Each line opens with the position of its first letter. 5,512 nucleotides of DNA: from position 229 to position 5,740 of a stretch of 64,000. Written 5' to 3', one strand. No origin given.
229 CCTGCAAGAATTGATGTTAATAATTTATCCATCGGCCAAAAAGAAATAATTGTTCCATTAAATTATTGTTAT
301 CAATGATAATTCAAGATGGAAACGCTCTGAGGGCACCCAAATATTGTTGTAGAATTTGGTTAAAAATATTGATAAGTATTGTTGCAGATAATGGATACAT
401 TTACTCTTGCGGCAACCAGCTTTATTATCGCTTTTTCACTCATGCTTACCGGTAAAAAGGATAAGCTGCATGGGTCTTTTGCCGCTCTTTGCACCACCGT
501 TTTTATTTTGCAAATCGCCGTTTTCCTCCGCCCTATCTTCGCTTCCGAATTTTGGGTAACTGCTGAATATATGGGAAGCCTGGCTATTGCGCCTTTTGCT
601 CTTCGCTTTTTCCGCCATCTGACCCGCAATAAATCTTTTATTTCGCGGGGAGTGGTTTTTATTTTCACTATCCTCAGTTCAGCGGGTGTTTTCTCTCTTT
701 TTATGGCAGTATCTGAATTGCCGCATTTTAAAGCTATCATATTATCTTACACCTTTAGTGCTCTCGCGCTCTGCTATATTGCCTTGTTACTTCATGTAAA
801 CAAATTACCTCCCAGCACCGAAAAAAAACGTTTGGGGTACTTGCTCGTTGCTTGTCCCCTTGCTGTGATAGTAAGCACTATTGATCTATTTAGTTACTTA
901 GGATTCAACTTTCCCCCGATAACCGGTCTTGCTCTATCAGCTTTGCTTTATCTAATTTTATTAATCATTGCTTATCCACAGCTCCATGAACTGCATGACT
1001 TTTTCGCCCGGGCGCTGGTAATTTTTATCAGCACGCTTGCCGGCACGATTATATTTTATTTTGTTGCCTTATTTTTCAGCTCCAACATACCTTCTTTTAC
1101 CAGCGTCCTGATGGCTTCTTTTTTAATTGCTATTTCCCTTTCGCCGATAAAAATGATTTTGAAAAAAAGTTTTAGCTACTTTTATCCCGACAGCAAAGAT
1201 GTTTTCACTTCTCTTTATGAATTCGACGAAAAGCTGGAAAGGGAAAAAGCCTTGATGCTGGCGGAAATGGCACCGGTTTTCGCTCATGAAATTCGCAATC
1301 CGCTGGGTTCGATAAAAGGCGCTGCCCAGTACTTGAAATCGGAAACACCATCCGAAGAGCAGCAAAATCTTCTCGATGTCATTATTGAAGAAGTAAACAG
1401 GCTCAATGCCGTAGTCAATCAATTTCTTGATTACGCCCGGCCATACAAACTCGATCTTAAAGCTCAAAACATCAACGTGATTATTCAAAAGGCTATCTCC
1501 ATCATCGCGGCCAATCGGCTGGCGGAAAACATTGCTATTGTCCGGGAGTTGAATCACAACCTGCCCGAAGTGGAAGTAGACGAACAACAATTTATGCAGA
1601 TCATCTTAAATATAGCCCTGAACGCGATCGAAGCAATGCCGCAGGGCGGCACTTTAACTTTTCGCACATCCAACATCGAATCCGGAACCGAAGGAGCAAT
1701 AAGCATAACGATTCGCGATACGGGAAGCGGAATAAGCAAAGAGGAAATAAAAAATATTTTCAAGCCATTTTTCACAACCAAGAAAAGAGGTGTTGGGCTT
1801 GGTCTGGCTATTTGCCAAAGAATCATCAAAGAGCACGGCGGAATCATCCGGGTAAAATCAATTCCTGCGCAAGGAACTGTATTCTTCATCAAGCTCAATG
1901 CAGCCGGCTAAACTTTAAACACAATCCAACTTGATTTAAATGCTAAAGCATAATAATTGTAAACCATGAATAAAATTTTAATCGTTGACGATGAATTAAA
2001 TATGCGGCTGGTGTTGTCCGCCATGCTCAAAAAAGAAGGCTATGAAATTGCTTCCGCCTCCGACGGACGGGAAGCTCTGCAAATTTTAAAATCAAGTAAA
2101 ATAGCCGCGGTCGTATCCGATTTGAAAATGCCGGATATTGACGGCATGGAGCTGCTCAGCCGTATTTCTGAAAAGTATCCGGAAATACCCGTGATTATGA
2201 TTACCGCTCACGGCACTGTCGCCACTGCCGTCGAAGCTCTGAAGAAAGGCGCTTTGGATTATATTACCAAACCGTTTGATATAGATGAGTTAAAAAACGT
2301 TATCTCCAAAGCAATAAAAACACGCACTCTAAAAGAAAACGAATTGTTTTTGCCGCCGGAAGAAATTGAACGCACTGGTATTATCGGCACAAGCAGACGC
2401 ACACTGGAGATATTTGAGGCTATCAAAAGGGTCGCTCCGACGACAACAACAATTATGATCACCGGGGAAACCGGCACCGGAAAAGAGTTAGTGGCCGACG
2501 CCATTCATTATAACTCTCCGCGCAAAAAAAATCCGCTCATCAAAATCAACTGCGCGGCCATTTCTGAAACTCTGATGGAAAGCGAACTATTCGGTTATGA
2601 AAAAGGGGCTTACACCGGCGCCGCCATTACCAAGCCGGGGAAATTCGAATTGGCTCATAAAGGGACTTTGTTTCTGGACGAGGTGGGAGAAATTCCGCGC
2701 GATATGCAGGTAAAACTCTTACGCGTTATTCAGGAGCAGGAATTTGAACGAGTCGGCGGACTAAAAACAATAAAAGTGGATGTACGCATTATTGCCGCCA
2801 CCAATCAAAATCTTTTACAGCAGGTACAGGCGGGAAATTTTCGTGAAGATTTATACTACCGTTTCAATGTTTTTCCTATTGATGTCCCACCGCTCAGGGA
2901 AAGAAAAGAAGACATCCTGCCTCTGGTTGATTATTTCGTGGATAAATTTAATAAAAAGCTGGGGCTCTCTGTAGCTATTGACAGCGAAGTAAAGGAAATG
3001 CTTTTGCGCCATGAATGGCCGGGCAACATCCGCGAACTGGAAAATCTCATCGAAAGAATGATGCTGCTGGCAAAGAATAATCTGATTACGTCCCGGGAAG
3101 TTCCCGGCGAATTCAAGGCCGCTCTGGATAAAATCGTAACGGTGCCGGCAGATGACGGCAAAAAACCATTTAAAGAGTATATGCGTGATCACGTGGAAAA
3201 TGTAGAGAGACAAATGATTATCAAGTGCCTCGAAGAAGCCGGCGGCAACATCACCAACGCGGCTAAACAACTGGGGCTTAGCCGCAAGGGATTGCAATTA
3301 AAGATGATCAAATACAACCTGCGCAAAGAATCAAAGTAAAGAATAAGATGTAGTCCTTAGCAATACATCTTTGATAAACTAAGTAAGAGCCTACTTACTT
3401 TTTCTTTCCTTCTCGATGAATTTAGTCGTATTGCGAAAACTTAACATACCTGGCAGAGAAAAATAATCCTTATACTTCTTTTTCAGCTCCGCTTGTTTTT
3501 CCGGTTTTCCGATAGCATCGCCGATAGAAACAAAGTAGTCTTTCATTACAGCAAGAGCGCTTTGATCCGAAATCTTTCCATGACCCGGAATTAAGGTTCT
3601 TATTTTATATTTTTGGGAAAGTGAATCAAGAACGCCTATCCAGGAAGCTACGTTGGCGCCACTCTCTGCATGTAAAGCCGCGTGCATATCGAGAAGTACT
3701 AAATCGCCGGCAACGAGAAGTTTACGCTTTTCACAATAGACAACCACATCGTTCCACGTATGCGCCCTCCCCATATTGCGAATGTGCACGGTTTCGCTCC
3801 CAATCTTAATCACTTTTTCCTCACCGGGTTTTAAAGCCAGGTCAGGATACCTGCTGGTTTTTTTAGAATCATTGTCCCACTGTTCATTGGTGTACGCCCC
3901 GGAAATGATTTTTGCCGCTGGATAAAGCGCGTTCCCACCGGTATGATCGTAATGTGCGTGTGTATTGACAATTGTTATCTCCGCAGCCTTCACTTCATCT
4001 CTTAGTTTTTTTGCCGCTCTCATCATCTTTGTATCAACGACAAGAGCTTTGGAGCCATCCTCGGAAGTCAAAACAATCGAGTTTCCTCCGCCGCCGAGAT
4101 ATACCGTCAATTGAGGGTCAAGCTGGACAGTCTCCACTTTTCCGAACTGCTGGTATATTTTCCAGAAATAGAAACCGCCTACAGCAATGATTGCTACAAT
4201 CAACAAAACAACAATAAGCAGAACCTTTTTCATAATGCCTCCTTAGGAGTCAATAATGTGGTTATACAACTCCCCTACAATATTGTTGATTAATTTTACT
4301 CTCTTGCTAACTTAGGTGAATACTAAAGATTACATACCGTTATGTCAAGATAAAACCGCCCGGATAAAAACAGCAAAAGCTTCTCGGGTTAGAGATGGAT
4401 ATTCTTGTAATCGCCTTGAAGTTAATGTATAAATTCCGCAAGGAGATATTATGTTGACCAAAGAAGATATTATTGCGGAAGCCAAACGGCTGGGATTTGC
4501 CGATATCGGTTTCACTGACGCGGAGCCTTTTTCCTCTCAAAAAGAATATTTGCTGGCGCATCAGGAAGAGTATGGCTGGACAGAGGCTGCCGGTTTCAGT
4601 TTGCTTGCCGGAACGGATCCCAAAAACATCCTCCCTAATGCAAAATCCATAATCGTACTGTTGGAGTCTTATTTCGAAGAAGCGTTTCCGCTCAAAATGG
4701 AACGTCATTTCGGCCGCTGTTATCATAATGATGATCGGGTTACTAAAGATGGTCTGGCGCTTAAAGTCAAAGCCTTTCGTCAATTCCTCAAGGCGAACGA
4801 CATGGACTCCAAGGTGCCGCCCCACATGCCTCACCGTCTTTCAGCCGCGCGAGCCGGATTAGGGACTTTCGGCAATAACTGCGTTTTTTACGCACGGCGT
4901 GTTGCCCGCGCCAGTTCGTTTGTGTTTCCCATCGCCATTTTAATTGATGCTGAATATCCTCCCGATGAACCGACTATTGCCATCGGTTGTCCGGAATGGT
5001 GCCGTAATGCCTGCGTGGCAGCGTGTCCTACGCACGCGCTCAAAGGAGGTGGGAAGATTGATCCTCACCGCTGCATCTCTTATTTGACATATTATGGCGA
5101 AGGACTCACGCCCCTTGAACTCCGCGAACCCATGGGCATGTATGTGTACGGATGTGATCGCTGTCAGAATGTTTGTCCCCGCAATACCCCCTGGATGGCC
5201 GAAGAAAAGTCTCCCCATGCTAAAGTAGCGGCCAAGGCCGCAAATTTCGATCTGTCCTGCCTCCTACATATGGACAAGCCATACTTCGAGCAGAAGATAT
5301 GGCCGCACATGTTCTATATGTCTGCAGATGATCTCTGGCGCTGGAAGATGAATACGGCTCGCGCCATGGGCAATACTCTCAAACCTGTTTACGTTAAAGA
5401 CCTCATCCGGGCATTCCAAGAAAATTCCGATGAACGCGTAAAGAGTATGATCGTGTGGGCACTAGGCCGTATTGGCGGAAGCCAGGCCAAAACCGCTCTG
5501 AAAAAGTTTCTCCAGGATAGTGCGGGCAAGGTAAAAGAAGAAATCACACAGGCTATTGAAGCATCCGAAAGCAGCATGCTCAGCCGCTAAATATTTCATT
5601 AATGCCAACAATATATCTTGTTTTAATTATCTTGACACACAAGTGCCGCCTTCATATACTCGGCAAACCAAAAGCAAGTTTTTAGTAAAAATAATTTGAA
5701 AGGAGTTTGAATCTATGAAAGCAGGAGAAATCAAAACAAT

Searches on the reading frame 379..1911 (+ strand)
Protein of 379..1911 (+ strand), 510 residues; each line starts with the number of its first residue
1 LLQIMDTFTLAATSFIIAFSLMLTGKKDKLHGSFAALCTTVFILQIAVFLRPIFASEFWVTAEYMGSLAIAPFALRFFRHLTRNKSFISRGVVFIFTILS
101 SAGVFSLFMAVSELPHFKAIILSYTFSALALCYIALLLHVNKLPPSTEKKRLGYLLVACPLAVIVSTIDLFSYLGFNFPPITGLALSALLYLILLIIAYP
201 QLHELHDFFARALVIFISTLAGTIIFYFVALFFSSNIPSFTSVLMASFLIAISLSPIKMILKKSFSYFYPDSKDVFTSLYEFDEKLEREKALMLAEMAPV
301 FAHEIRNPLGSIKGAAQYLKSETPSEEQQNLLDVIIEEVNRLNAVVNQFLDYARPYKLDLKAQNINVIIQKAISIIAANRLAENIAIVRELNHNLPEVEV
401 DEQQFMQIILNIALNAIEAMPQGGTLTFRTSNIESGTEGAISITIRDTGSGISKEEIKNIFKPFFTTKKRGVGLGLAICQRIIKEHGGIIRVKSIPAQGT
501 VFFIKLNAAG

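Call 16: search_protein_families(library=pfam, proteins=[window:379-1911:+], max_evalue=0.00001)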
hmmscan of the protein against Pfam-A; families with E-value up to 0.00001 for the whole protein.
window:379-1911:+ (510 aa): 2 families
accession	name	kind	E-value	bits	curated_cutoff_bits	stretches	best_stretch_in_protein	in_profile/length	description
PF02518.31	HATPase_c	-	1.2e-25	90.5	26.4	1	401-507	2-108/111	Histidine kinase-, DNA gyrase B-, and HSP90-like ATPase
PF00512.31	HisKA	-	1.4e-16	60.7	26.9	1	295-354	3-62/66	His Kinase A (phospho-acceptor) domain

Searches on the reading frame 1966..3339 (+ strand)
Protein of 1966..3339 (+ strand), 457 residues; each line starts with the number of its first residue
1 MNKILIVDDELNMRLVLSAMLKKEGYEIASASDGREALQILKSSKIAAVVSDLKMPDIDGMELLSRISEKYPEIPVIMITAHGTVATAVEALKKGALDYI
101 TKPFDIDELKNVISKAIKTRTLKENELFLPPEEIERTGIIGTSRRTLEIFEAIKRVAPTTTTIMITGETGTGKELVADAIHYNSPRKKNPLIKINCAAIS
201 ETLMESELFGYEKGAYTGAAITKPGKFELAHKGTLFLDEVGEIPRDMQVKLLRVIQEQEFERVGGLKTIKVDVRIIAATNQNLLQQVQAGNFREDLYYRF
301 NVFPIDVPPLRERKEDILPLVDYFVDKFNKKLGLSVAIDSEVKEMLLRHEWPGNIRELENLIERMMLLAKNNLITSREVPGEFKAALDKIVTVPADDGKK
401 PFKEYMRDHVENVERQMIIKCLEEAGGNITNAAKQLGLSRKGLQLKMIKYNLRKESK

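Call 16: search_protein_families(library=pfam, proteins=[window:1966-3339:+], max_evalue=0.00001)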
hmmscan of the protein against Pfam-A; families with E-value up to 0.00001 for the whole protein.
window:1966-3339:+ (457 aa): 7 families
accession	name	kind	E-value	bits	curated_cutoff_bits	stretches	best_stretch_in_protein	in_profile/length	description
PF00158.32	Sigma54_activat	-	3.2e-72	242.1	20.2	1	139-305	1-167/168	Sigma-54 interaction domain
PF00072.30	Response_reg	-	3.6e-35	120.9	30.2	1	4-113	1-110/111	Response regulator receiver domain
PF25601.1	AAA_lid_14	-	1e-25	89.8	27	1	311-386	1-77/87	AAA+ ATPase lid domain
PF14532.12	Sigma54_activ_2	-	1.8e-19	70.8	25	1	140-310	1-138/138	Sigma-54 interaction domain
PF02954.25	HTH_8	-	2.8e-13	49.8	22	1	410-450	2-42/42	Bacterial regulatory protein, Fis family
PF01078.27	Mg_chelatase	-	4e-07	30.1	20.3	0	162-280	24-157/207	Magnesium chelatase, subunit ChlI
PF07728.20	AAA_5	-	1.1e-06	29.1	22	1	163-283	2-125/139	AAA domain (dynein-related subfamily)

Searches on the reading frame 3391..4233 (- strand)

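Call 16: search_protein_families(library=pfam, proteins=[window:3391-4233:-], max_evalue=0.00001)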
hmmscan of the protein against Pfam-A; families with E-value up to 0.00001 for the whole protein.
window:3391-4233:- (280 aa): 1 family
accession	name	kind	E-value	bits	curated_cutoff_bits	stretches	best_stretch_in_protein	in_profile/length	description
PF00753.33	Lactamase_B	-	2.5e-12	47.6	22.7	1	47-218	3-196/196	Metallo-beta-lactamase superfamily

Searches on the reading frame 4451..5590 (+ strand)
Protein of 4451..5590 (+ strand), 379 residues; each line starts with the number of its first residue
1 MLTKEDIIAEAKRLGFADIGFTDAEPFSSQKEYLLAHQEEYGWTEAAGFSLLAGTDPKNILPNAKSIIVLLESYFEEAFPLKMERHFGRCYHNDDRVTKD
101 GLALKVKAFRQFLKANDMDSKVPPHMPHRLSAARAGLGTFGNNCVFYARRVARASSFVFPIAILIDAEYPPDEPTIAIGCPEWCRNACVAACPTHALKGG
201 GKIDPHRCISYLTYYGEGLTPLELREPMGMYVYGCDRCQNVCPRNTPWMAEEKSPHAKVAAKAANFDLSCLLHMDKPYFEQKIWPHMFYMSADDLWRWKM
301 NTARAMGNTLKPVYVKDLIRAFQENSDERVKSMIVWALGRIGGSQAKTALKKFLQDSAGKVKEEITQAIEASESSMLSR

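Call 16: search_protein_families(library=pfam, proteins=[window:4451-5590:+], max_evalue=0.00001)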
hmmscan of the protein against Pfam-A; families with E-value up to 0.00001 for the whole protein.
window:4451-5590:+ (379 aa): 2 families
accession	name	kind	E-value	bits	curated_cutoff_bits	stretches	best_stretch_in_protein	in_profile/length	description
PF13484.11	Fer4_16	-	1.4e-15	58.3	30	1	186-245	6-66/66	4Fe-4S double cluster binding domain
PF13646.12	HEAT_2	-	7.6e-09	36.2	27.7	1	296-369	14-87/88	HEAT repeats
